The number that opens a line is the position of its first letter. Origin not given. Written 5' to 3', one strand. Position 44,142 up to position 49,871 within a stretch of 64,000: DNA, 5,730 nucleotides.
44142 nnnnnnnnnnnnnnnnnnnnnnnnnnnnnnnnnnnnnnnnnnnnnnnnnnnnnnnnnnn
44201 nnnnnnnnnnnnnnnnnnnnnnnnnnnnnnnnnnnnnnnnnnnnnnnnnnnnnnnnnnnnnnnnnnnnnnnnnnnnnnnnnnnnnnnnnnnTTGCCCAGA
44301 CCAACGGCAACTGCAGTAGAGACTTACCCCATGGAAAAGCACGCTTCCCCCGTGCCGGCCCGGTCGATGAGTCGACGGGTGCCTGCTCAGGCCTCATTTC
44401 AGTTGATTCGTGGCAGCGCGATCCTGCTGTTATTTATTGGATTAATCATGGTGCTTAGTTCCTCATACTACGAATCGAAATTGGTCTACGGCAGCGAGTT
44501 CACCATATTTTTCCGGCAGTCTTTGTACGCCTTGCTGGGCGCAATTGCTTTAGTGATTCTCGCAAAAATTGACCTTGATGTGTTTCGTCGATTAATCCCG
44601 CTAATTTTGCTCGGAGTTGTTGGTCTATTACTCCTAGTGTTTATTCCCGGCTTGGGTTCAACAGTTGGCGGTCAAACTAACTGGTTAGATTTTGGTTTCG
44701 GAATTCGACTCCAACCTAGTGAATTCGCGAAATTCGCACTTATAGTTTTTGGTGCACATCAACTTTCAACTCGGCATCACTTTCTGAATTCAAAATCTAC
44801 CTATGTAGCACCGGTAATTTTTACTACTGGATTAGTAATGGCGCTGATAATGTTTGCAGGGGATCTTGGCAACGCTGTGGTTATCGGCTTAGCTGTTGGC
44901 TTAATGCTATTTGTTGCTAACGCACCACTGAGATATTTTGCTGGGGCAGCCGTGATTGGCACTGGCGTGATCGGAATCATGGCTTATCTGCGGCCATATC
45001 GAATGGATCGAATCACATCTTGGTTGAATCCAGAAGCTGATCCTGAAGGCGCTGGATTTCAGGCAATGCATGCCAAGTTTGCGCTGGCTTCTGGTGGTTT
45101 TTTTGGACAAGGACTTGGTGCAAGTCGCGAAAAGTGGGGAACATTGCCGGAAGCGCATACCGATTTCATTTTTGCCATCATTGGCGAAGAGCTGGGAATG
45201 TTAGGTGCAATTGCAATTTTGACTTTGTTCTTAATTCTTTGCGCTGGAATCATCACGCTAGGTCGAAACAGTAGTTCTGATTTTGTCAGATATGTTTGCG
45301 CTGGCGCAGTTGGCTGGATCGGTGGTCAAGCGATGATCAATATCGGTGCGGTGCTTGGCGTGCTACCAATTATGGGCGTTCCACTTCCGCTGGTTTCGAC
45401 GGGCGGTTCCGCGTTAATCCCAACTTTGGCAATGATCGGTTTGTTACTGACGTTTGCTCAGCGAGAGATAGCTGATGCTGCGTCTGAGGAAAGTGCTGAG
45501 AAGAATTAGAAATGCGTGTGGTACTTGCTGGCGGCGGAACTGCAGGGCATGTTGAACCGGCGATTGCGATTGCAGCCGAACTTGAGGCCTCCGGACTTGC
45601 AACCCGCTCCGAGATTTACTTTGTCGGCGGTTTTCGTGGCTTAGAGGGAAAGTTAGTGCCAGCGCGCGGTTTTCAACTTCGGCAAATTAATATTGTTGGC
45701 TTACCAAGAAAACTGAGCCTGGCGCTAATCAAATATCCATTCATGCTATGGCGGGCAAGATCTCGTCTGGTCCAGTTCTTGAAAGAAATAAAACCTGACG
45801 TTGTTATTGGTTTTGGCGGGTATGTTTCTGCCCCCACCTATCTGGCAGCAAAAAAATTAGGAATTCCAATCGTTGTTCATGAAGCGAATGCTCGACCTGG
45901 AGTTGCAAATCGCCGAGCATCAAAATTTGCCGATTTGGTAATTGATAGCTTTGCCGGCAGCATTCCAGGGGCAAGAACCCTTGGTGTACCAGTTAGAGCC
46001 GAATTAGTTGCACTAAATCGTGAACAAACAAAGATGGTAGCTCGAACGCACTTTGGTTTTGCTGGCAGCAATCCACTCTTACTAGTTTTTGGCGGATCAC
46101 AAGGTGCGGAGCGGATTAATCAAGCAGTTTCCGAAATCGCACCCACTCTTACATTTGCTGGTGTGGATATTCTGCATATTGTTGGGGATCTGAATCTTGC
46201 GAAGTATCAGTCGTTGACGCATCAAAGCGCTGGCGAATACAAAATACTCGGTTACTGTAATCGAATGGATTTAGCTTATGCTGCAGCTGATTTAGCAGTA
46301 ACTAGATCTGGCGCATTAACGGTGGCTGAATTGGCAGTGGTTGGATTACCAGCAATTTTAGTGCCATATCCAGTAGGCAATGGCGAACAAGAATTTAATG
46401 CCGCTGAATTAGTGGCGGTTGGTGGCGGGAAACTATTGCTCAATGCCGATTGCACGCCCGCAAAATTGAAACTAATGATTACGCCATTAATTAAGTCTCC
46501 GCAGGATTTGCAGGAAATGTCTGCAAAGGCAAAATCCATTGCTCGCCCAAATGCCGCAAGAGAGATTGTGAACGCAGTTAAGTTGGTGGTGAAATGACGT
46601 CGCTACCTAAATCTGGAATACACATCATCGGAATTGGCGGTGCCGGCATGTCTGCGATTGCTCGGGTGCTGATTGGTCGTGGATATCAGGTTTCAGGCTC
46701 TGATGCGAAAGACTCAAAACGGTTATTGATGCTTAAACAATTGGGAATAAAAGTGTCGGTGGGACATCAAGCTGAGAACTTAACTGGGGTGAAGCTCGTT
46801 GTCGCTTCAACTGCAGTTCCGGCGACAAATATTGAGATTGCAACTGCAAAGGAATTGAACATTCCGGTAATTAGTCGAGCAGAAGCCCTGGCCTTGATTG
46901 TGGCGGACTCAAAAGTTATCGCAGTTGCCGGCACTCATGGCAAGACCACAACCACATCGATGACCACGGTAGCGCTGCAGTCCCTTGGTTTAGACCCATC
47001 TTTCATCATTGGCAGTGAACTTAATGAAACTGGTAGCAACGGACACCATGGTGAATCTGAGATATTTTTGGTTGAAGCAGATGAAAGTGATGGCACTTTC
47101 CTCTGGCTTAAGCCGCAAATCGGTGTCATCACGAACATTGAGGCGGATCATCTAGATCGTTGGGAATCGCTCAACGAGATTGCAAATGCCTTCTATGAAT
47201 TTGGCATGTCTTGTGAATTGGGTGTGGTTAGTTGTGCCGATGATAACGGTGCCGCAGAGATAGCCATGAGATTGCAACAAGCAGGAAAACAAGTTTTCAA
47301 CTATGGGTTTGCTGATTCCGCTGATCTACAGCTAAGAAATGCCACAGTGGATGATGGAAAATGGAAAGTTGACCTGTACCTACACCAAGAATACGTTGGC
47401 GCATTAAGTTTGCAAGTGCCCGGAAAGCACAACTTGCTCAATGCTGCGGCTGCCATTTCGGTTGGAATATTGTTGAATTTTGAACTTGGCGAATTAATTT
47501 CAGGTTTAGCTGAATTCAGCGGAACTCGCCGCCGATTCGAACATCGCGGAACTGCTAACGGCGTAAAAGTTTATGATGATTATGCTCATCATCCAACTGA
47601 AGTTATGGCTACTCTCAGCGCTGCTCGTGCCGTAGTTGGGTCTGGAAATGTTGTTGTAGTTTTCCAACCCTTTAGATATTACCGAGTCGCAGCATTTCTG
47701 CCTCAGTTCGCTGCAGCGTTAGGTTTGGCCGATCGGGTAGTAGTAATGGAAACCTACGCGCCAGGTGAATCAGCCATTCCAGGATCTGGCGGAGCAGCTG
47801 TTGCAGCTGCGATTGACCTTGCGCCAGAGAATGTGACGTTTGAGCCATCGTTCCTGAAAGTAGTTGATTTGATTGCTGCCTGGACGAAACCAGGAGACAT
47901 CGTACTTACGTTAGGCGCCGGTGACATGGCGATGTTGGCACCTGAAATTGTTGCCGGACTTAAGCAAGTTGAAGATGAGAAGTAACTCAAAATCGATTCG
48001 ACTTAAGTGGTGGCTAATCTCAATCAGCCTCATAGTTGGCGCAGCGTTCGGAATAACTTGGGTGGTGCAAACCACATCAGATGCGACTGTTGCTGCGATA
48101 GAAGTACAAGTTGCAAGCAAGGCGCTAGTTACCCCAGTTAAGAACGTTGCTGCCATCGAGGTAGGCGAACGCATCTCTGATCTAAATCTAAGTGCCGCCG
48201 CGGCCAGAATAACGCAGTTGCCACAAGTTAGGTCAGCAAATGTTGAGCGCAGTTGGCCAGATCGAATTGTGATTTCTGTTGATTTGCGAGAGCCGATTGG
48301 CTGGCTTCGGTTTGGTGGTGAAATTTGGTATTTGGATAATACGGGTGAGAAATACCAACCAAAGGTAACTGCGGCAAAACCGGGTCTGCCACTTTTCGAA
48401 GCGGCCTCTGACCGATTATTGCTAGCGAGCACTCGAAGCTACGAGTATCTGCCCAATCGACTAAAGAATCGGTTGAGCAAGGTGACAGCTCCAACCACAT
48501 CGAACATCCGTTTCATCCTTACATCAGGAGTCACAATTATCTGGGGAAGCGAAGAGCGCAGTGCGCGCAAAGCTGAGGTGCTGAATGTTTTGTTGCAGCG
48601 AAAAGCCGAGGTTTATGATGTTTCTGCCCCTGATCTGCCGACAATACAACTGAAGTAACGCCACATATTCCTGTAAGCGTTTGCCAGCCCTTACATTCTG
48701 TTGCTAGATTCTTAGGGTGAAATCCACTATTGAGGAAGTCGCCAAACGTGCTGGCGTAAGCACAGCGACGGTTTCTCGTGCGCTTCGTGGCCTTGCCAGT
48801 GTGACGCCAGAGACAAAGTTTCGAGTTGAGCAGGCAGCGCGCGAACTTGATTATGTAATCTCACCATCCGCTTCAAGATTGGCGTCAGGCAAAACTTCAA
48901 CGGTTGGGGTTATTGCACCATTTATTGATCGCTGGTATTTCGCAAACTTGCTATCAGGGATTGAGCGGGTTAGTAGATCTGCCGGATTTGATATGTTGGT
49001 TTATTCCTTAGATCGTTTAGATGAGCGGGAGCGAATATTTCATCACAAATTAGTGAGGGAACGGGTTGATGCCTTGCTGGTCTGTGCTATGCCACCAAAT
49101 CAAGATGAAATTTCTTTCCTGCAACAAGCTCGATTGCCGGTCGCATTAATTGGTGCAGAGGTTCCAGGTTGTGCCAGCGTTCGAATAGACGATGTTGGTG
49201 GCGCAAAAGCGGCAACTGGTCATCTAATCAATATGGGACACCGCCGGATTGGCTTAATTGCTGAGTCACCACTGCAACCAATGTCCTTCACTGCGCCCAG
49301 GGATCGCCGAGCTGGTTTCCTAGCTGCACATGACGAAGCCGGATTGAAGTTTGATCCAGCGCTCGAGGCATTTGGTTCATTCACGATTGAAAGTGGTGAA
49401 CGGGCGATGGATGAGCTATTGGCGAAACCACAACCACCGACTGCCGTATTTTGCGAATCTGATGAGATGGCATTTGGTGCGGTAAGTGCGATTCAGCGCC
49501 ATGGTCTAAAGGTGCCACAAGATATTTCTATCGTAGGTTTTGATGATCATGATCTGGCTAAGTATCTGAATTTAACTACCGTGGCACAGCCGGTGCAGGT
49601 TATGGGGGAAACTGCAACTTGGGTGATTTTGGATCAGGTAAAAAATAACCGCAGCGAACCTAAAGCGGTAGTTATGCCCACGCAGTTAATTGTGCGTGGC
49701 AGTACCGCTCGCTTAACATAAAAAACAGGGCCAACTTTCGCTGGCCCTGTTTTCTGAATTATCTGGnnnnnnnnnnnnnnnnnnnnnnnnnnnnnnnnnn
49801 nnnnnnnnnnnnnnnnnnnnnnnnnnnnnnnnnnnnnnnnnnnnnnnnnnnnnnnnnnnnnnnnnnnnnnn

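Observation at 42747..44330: dcw cluster interrupted by an antisense aldehyde dehydrogenase between murD and ftsW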

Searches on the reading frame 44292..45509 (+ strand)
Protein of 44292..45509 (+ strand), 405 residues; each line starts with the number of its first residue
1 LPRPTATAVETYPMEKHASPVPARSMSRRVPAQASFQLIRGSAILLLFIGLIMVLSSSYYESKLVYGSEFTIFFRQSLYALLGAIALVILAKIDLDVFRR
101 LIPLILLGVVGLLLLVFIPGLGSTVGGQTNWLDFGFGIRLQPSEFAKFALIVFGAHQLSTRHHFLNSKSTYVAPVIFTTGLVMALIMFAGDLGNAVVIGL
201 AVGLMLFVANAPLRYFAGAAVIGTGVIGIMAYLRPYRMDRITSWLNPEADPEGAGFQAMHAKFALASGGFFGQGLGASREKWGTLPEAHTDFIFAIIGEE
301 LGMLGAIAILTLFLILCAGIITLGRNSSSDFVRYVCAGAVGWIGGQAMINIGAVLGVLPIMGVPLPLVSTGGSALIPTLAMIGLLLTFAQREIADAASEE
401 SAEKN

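Call 3: search_protein_families(library=ncbifam, proteins=[window:44292-45509:+])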
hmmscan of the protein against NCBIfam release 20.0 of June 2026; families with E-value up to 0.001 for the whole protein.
window:44292-45509:+ (405 aa): 6 families
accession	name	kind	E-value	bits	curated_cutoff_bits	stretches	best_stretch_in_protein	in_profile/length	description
TIGR02614.1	ftsW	equivalog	7.7e-110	367.3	337.5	1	39-391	4-356/357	putative lipid II flippase FtsW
TIGR02615.1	spoVE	exception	1.4e-79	268.2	448.8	1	44-388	9-352/354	stage V sporulation protein E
TIGR02210.1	rodA_shape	equivalog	3.3e-78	263.3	336.7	1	42-389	7-353/357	rod shape-determining protein RodA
NF008042.0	PRK10774.1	equivalog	1.9e-57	195.1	493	1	46-387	46-387/405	cell division protein FtsW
NF008060.0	PRK10794.1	equivalog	4.2e-48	164.1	590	1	45-387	20-358/370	peptidoglycan glycosyltransferase MrdB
NF037961.1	RodA_shape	subfamily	1.1e-43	150.1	150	2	233-382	244-401/415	rod shape-determining protein RodA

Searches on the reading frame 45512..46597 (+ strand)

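Call 3: search_protein_families(library=ncbifam, proteins=[window:45512-46597:+])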
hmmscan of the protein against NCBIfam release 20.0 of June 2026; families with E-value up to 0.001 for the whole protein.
window:45512-46597:+ (361 aa): 8 families
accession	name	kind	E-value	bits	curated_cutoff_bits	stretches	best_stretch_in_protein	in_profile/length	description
TIGR01133.1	murG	equivalog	6.1e-86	288.6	250.25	1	1-355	6-352/353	undecaprenyldiphospho-muramoylpentapeptide beta-N-acetylglucosaminyltransferase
NF009102.0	PRK12446.1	equivalog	5.3e-37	127.5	339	1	2-326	3-322/352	undecaprenyldiphospho-muramoylpentapeptide beta-N-acetylglucosaminyltransferase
NF010135.0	PRK13609.1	equivalog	6.6e-15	54.9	500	1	158-356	176-365/388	diglucosyl diacylglycerol synthase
TIGR01426.2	MGT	subfamily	2.3e-05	23.6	260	0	258-337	292-368/393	macrolide family glycosyltransferase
NF010134.0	PRK13608.1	equivalog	4.4e-05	22.7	557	1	219-354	233-363/391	diglucosyl diacylglycerol synthase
NF041549.1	PssD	equivalog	0.00024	21.4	110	1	73-128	58-113/151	PssD/Cps14F family polysaccharide biosynthesis glycosyltransferase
TIGR03590.1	PseG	equivalog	0.00025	20.7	153.55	1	186-286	171-269/280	UDP-2,4-diacetamido-2,4,6-trideoxy-beta-L-altropyranose hydrolase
NF009673.0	PRK13194.1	equivalog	0.00079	19.3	274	0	76-113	42-78/208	pyroglutamyl-peptidase I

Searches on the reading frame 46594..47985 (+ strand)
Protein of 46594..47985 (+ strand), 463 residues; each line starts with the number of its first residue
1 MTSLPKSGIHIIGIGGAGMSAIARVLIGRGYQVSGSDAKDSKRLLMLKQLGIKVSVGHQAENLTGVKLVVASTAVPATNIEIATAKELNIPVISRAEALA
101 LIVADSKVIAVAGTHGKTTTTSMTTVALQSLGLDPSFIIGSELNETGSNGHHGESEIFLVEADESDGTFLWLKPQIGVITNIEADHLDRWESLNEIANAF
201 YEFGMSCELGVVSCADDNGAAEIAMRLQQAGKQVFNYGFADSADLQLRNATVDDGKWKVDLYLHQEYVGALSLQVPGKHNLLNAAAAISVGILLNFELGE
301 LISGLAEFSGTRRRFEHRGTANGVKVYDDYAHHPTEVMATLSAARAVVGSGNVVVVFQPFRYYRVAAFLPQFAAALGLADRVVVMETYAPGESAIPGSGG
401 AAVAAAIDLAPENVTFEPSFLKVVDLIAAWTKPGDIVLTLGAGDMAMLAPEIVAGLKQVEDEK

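Call 3: search_protein_families(library=ncbifam, proteins=[window:46594-47985:+])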
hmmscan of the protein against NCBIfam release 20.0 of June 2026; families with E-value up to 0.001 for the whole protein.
window:46594-47985:+ (463 aa): 26 families (the best 25 are shown)
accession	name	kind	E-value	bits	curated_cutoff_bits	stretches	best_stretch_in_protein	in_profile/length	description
TIGR01082.1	murC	equivalog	6.8e-138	460.5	335.1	1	9-452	2-448/449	UDP-N-acetylmuramate--L-alanine ligase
NF011171.0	PRK14573.1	equivalog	8.2e-85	285.3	1015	1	9-449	7-441/809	bifunctional UDP-N-acetylmuramate--L-alanine ligase/D-alanine--D-alanine ligase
TIGR01081.1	mpl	equivalog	4e-58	197.5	388.7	1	9-455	2-446/448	UDP-N-acetylmuramate:L-alanyl-gamma-D-glutamyl-meso-diaminopimelate ligase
TIGR01087.1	murD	equivalog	8.9e-33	114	211.95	1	9-349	2-340/441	UDP-N-acetylmuramoyl-L-alanine--D-glutamate ligase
NF053645.1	pMurC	equivalog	5.6e-32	111.1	560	2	10-135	2-131/492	pseudomurein biosynthesis peptide ligase pMurC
NF001126.0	PRK00139.1-4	equivalog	8.1e-24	84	373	1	175-357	195-374/486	UDP-N-acetylmuramoyl-L-alanyl-D-glutamate--2,6-diaminopimelate ligase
TIGR01085.1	murE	subfamily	4.6e-23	81.9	257.3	2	175-357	179-364/472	UDP-N-acetylmuramyl-tripeptide synthetase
NF053646.1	pMurD1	equivalog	8.8e-23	80.7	610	1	10-445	4-444/465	pseudomurein biosynthesis peptide ligase pMurD1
NF001124.0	PRK00139.1-2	equivalog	3.4e-22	78.9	476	1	175-441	200-466/500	UDP-N-acetylmuramoyl-L-alanyl-D-glutamate--2,6-diaminopimelate ligase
TIGR01143.1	murF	subfamily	5.5e-21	75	288.6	1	172-351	148-325/418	UDP-N-acetylmuramoyl-tripeptide--D-alanyl-D-alanine ligase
NF053648.1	pMurE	equivalog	5.7e-20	71.5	600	1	172-357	188-360/464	pseudomurein biosynthesis peptide ligase pMurE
NF008896.0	PRK11929.1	equivalog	2.9e-19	68.4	1023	1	173-348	679-859/965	bifunctional UDP-N-acetylmuramoyl-L-alanyl-D-glutamate--2,6-diaminopimelate ligase MurE/UDP-N-acetylmuramoyl-tripeptide--D-alanyl-D-alanine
NF001123.0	PRK00139.1-1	equivalog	1.3e-13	50.5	586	1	174-357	197-382/493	UDP-N-acetylmuramoyl-L-alanyl-D-glutamate--2,6-diaminopimelate ligase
NF053647.1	pMurD2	equivalog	5.7e-10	38.7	550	1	10-208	4-208/405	pseudomurein biosynthesis peptide ligase pMurD2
NF033197.0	F430_CfbE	equivalog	2.2e-09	36.8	250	1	20-124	10-117/430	coenzyme F430 synthase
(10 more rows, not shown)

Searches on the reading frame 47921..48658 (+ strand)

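Call 3: search_protein_families(library=ncbifam, proteins=[window:47921-48658:+])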
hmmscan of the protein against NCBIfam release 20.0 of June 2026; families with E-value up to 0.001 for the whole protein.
window:47921-48658:+ (245 aa): 1 family
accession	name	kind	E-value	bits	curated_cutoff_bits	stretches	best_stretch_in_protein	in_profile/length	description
NF004039.0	PRK05529.1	equivalog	1.5e-23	83.3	353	1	23-242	29-254/255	cell division protein FtsQ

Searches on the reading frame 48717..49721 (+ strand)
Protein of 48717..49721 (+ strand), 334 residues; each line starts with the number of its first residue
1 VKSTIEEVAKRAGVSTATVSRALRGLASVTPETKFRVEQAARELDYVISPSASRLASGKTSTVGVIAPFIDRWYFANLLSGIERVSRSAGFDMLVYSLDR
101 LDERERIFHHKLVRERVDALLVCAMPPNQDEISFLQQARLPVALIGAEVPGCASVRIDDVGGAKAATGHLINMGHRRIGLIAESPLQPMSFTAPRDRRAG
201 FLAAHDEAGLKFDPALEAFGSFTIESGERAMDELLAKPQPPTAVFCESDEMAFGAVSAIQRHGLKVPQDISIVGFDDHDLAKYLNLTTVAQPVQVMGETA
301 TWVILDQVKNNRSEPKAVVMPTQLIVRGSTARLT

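Call 3: search_protein_families(library=ncbifam, proteins=[window:48717-49721:+])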
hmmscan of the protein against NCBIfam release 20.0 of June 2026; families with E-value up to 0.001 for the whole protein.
window:48717-49721:+ (334 aa): 20 families
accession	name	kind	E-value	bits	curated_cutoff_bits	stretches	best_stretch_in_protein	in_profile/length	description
NF008269.0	PRK11041.1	equivalog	1.1e-66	225.2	436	1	3-333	10-340/342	DNA-binding transcriptional regulator CytR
NF047341.1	lactose_RbsR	equivalog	3.6e-65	220.4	382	1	2-332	2-330/331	ribose utilization transcriptional repressor RbsR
NF007979.0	PRK10703.1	equivalog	1.1e-59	202.3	501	1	3-331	2-332/341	HTH-type transcriptional repressor PurR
NF052440.1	TransRegGNTRPSEAE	equivalog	1.6e-53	181.9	400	1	2-330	5-333/333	HTH-type transcriptional regulator GntR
NF007706.0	PRK10401.1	equivalog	3.2e-52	177.9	555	1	4-331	3-330/346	HTH-type transcriptional regulator GalS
NF007743.0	PRK10423.1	equivalog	4.4e-51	173.9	531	1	3-329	2-329/330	ribose operon transcriptional repressor RbsR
TIGR01481.1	ccpA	equivalog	6.4e-51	173.7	442.35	1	3-330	3-329/330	catabolite control protein A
NF008002.0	PRK10727.1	equivalog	2.1e-48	165.2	557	1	3-330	2-329/341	HTH-type transcriptional regulator GalR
NF007075.0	PRK09526.1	subfamily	4.9e-47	160.6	340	1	2-332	5-333/358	LacI family DNA-binding transcriptional regulator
NF051853.1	TransRegUriRCory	equivalog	2.7e-39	135.2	550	1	4-331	2-325/327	transcriptional regulator UriR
TIGR02417.1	fruct_sucro_rep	subfamily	6.3e-35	121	389.55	1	4-327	1-326/327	D-fructose-responsive transcription factor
NF008452.0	PRK11303.1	equivalog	3.2e-34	118.6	385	1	4-327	2-328/332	catabolite repressor/activator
NF007449.0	PRK10014.1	subfamily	8.8e-34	117.1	310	1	2-327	6-341/342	Mal regulon transcriptional regulator MalI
NF047913.1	TransRegIdnR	equivalog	1.3e-32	113.4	500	1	4-323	7-324/331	DNA-binding transcriptional regulator IdnR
NF011563.0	PRK14987.1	equivalog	1.9e-25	89.8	433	1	4-321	7-322/331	gluconate operon transcriptional repressor GntR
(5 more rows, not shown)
